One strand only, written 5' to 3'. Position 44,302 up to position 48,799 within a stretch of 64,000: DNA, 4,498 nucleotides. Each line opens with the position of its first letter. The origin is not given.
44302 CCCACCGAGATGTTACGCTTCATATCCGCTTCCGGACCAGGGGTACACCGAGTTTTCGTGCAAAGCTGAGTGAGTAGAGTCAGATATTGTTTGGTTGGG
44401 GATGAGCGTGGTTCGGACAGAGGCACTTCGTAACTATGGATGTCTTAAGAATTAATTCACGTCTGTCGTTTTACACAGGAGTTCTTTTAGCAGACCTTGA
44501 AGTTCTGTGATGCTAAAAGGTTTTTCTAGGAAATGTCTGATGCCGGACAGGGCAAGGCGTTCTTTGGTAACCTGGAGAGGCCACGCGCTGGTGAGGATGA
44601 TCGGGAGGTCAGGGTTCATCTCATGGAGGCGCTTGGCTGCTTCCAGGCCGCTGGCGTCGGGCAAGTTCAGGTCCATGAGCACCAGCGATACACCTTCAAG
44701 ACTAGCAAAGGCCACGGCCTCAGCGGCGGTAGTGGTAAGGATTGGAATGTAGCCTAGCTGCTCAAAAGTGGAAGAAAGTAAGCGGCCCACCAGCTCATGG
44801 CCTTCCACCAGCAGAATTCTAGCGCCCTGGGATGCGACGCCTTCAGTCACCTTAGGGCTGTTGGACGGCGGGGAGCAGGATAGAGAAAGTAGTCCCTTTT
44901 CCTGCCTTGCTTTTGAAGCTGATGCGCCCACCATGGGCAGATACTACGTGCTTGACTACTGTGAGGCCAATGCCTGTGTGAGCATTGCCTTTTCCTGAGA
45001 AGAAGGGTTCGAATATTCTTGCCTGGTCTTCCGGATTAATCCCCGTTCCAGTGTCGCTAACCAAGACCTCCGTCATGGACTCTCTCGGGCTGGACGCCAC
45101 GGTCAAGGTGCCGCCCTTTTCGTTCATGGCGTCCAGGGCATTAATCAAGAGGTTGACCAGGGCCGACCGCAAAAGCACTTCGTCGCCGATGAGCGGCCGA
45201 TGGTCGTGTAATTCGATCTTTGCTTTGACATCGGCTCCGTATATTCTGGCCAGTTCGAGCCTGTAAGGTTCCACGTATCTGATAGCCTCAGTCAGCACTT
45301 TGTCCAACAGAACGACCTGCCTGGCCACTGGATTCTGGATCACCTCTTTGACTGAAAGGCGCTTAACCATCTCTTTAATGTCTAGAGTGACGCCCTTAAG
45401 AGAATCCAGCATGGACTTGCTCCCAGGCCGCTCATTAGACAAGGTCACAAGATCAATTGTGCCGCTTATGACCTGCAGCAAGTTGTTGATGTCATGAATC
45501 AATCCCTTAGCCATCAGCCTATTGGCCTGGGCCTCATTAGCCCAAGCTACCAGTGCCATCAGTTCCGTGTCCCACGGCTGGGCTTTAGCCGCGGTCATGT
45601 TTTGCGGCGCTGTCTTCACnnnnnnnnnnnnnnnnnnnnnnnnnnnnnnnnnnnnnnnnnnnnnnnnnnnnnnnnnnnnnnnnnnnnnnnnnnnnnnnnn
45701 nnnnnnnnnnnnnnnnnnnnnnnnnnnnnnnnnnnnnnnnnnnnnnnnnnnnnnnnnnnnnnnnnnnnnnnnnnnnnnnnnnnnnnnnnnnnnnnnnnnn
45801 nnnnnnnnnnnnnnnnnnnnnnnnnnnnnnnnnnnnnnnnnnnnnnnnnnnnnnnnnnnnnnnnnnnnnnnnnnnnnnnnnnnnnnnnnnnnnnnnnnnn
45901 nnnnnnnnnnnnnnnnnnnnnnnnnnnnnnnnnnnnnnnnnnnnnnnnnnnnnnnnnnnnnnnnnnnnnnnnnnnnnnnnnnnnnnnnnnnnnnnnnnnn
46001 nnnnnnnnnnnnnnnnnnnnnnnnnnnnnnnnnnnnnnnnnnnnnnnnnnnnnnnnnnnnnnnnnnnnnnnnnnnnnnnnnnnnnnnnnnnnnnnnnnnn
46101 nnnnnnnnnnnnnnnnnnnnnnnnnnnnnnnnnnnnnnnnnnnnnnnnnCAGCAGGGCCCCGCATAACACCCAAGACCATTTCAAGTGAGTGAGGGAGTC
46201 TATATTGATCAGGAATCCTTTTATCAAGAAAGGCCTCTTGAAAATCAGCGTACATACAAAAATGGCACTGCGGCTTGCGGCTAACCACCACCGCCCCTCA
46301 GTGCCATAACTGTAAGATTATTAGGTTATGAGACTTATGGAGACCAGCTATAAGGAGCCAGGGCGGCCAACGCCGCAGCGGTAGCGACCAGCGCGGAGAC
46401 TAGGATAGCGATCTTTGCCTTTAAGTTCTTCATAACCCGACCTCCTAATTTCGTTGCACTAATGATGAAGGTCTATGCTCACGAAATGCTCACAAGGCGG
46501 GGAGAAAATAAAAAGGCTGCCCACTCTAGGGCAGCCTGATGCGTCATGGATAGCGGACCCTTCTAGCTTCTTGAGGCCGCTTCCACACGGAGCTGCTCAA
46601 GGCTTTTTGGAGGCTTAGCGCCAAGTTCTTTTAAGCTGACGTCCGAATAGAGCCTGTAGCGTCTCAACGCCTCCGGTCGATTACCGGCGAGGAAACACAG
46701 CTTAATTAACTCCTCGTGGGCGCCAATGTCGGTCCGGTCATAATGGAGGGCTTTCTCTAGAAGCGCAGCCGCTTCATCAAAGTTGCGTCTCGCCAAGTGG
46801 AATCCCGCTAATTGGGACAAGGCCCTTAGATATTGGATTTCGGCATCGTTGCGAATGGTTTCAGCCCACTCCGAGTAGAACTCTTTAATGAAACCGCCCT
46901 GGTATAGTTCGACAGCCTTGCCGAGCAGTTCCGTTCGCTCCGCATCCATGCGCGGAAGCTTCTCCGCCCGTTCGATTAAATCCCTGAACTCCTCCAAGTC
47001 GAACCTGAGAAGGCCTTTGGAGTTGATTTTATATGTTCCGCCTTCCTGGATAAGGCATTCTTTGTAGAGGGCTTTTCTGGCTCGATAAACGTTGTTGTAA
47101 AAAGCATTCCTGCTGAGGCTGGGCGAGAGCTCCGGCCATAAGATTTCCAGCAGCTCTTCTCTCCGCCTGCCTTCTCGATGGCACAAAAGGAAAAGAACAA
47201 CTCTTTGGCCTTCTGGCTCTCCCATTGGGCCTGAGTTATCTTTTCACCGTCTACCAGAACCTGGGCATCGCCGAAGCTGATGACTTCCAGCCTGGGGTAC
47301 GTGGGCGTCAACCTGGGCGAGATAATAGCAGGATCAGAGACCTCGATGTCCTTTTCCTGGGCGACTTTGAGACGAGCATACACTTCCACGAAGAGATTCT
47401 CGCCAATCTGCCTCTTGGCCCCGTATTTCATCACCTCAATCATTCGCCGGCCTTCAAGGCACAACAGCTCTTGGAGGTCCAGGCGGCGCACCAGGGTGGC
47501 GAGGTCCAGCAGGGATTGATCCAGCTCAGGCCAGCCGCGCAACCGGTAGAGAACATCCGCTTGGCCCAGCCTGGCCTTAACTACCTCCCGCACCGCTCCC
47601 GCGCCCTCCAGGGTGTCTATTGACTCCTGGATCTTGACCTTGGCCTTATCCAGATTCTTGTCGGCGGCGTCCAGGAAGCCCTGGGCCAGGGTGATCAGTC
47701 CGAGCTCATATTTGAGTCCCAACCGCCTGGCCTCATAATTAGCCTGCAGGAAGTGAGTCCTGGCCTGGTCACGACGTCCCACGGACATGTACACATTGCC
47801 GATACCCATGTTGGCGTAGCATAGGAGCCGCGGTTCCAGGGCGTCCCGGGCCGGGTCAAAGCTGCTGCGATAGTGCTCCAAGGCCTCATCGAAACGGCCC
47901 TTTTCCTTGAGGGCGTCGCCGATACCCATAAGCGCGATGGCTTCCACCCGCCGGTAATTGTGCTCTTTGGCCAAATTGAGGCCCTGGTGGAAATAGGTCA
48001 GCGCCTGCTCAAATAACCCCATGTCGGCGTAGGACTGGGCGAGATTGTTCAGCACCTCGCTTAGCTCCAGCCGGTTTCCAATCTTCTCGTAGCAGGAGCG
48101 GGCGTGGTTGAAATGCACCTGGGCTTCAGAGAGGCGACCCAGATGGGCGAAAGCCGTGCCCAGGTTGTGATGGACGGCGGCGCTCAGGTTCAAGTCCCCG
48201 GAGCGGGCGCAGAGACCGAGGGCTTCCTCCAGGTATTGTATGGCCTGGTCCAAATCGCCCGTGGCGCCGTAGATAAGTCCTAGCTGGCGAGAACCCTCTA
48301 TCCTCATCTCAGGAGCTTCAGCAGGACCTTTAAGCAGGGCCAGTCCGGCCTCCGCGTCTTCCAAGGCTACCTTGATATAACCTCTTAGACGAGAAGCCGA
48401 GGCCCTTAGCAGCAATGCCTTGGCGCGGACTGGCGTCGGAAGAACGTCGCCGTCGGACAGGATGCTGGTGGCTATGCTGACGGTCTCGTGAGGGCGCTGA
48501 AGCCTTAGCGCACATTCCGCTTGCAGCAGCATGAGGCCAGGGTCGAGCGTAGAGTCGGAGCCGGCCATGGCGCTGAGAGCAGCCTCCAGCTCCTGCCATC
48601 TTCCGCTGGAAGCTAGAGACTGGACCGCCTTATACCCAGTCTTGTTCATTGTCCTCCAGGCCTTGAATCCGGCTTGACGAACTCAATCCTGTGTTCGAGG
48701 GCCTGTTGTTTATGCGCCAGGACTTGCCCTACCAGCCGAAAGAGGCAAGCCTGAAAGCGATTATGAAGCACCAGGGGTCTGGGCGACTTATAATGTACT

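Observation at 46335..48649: TPR-sensor / winged-helix-BTAD regulator followed by a terminator-flanked 32-codon exported-peptide-like gene: candidate peptide-signalling cassette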

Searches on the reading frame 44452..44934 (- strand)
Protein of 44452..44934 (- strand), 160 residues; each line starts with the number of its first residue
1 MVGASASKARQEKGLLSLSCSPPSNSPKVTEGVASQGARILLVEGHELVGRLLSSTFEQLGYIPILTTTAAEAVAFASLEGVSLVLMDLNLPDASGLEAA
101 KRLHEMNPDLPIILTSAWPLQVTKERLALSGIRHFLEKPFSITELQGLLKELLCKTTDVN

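Call 11: search_protein_families(library=pfam, proteins=[window:44452-44934:-], max_evalue=0.01)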
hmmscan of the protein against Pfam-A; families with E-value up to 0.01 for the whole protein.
window:44452-44934:- (160 aa): 1 family
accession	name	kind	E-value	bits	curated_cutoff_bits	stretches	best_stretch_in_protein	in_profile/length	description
PF00072.30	Response_reg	-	4.4e-18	65.9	30.2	1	40-147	1-108/111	Response regulator receiver domain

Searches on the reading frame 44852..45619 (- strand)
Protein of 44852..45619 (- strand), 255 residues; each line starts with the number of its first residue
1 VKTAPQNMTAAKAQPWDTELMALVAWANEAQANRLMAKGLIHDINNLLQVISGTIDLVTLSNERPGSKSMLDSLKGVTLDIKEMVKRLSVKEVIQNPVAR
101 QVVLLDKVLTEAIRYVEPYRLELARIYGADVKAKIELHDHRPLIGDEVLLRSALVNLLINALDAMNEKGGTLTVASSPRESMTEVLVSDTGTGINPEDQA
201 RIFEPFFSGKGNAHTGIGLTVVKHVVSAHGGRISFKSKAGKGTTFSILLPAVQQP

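Call 11: search_protein_families(library=pfam, proteins=[window:44852-45619:-], max_evalue=0.01)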
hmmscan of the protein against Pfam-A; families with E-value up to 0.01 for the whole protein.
window:44852-45619:- (255 aa): 3 families
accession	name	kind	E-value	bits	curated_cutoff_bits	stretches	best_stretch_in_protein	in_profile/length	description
PF02518.31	HATPase_c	-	3.2e-24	85.9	26.4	1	145-251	1-109/111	Histidine kinase-, DNA gyrase B-, and HSP90-like ATPase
PF14501.12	HATPase_c_5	-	0.0038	17.6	22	1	152-240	8-93/102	GHKL domain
PF13589.12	HATPase_c_3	-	0.0043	17.5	25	1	151-203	4-54/137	Histidine kinase-, DNA gyrase B-, and HSP90-like ATPase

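Call 77: search_protein_families(library=ncbifam, proteins=[window:44852-45619:-], max_evalue=1)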
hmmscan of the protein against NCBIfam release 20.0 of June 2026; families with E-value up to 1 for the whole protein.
window:44852-45619:- (255 aa): 84 families (the best 25 are shown)
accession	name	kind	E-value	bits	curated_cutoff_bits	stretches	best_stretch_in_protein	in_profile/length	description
NF008468.0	PRK11360.1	equivalog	1.1e-32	113.2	646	1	35-253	399-610/616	two-component system sensor histidine kinase AtoS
NF007688.0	PRK10364.1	equivalog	1.2e-27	96.8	479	1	98-251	305-451/460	two-component system sensor histidine kinase ZraS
NF046020.1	HisKinCckABruc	equivalog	3.8e-27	94.5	1000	1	28-251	475-707/868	cell cycle histidine kinase CckA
NF052574.1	HisKinEspCMyxo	equivalog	3e-26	91.8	1200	1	24-253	408-639/785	serine histidine kinase EspC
NF046044.1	PnpS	equivalog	1e-25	90.6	400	1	126-250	262-390/390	two-component system histidine kinase PnpS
TIGR02966.1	phoR_proteo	equivalog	1.5e-24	86.7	334.2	1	42-248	123-332/333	phosphate regulon sensor histidine kinase PhoR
TIGR02916.1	PEP_his_kin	equivalog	6.8e-24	84.4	300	1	34-250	476-679/679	XrtA/PEP-CTERM system histidine kinase PrsK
NF041777.1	sens_FixL_Rhizob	equivalog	4.8e-23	81.6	850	1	20-253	249-483/485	sensor protein FixL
NF010076.0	PRK13557.1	subfamily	1.2e-22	80.1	631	1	36-254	166-397/540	histidine kinase famiy protein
NF053867.1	SprKinKinDBac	equivalog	2.1e-22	79.3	775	1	36-252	289-498/500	sporulation kinase KinD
NF008312.0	PRK11100.1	equivalog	2.3e-22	79.5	356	1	39-251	262-474/477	two-component system sensor histidine kinase CreC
TIGR01386.1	cztS_silS_copS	subfamily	8.7e-21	74.4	292.55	1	131-250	335-457/457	heavy metal sensor histidine kinase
TIGR02938.1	nifL_nitrog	equivalog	8.9e-21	73.9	242.45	1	19-243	262-486/494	nitrogen fixation negative regulator NifL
NF010411.0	PRK13837.1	equivalog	1.1e-20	73.3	647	1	36-254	453-678/828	two-component system VirA-like sensor kinase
NF046026.1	HisKinCckACaul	equivalog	1.4e-20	73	1000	1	26-253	295-534/678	cell cycle histidine kinase CckA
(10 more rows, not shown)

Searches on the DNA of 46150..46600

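Call 99: search_rna_families(source=window, start=46150, end=46600, threshold=evalue, max_evalue=1)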
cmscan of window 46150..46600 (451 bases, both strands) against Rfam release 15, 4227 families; matches with E-value up to 1: 2.
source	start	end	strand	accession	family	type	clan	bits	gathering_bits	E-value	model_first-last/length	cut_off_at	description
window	46250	46319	+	RF00706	mir-263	Gene; miRNA;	CL00093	18.2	51.3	0.087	1-86/86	no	mir-263 microRNA precursor family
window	46251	46322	-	RF03975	mir-5881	Gene; miRNA;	-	16.5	87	0.71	1-67/67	no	mir-5881 microRNA precursor family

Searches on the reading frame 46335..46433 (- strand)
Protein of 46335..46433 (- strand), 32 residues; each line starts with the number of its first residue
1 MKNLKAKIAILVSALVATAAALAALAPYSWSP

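Call 11: search_protein_families(library=pfam, proteins=[window:46335-46433:-], max_evalue=0.01)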
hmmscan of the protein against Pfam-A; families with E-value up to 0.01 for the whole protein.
window:46335-46433:- (32 aa): 0 families

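Call 13: find_encoding_contigs(protein=window:46338-46433:-, flank=8000, max_places=8)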
Protein seq(32 aa) (32 aa): 2 contigs read that carry it; 2 places shown.
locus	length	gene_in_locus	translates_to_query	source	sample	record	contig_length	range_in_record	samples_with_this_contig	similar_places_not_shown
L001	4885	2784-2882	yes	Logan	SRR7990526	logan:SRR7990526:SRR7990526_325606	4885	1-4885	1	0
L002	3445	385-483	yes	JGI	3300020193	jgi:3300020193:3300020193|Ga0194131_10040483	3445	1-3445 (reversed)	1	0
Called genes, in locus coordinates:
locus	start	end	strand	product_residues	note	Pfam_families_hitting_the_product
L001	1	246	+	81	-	?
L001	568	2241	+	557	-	PF13176:TPR_7 (faint), PF13428:TPR_14 (faint), PF13432:TPR_16 (faint), PF14559:TPR_19 (faint), PF07721:TPR_4 (faint), PF13424:TPR_12, PF17874:TPR_MalT, PF13424:TPR_12, +6 more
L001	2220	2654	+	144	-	PF03704:BTAD, PF14559:TPR_19 (weak)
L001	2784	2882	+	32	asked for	-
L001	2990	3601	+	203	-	PF17248:DUF5317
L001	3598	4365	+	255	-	PF02518:HATPase_c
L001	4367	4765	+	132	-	PF00072:Response_reg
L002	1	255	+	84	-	?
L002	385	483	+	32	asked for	-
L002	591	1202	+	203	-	PF17248:DUF5317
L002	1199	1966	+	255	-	PF02518:HATPase_c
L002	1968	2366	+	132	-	PF00072:Response_reg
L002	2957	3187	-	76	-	PF00462:Glutaredoxin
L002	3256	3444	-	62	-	?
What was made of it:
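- The ORF is called in two assemblies (call 13).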

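Call 77: search_protein_families(library=ncbifam, proteins=[window:46338-46433:-], max_evalue=1)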
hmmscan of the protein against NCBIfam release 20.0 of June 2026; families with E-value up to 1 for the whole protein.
seq(32 aa): 2 families
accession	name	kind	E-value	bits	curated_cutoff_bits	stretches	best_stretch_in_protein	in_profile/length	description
NF040554.1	mini_HHHH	equivalog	0.089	13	40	1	11-27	4-20/45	HHHH-motif protein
NF052344.1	slr1601_fam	subfamily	0.11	12.6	70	1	4-31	7-34/91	slr1601 family putative cell division protein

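Call 104: search_protein_representatives(protein=window:46338-46433:-)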
Query: 32 residues. Proteins with E-value up to 0.001 (for the whole library): 1; up to 1e-10: 0; up to 1e-30: 0. The best 1 are listed.
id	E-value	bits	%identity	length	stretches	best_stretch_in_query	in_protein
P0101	2.0e-08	47.4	88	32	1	1-32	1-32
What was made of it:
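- Tried and rejected: phmmer of the 32-mer against 1.84 billion representatives found one cluster (call 104).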

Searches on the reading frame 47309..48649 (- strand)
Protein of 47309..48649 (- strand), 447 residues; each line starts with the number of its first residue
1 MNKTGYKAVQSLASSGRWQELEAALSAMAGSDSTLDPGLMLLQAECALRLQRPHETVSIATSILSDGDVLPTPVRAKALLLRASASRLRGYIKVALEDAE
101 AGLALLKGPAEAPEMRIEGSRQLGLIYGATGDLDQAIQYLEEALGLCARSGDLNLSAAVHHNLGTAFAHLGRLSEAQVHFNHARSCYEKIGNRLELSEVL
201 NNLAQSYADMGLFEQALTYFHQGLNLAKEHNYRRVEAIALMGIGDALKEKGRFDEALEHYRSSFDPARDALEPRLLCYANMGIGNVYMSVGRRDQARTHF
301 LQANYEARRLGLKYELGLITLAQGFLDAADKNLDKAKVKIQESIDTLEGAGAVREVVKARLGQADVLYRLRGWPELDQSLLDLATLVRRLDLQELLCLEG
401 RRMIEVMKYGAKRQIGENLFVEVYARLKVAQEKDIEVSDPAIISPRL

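Call 64: search_solved_structures(query=window:47309-48649:-, max_evalue=0.001)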
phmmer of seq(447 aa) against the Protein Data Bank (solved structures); distinct sequences matched with E-value up to 0.001: 48.
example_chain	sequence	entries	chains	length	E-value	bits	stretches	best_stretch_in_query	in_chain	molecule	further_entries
9qhb_A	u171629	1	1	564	4.4e-30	108.2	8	122-295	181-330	Engineered tetratricopeptide repeat protein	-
8bu0_A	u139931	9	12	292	3.2e-22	82.3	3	122-302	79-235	Consensus tetratricopeptide repeat protein | Crystal structure of an 8-repeat consensus TPR superhelix with Zinc. | Monomer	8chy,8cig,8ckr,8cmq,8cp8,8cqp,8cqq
6hc2_A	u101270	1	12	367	8.1e-17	64.5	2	133-309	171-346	G-protein-signaling modulator 2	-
4wng_A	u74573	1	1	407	1.2e-16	64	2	133-311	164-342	G-protein-signaling modulator 2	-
3sf4_A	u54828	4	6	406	1.2e-16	64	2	133-311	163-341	G-protein-signaling modulator 2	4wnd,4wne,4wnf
4g2v_A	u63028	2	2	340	1.4e-16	63.8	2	133-308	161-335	G-protein-signaling modulator 2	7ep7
5a6c_A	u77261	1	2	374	1.9e-16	63.3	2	133-309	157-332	G-PROTEIN-SIGNALING MODULATOR 2, AFADIN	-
3ro2_A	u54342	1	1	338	2.3e-16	63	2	133-308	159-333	G-protein-signaling modulator 2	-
5a7d_B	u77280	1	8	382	3.3e-15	59.2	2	130-252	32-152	PINS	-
4a1s_A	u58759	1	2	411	7.9e-14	54.7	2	135-298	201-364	PARTNER OF INSCUTEABLE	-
9qhc_A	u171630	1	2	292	1.3e-12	50.6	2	121-265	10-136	Engineered tetratricopeptide repeat protein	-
4jhr_A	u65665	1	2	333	1.4e-12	50.5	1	133-309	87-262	G-protein-signaling modulator 2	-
7t7t_A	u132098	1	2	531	4.2e-10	42.4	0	208-291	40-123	Protein TONSOKU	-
9gzg_A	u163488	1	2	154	3.8e-09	39.3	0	118-153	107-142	Engineered CTPR protein with glutamic acids for conductivity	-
8glv_Lf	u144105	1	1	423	8e-09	38.2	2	126-284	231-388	Subunit of axonemal inner dynein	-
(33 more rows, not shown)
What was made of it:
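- On RRNPP/Rgg peptide-sensing regulators: NprR (7e-8) and RapH (1.5e-4) appear among many generic TPR hits (call 64).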
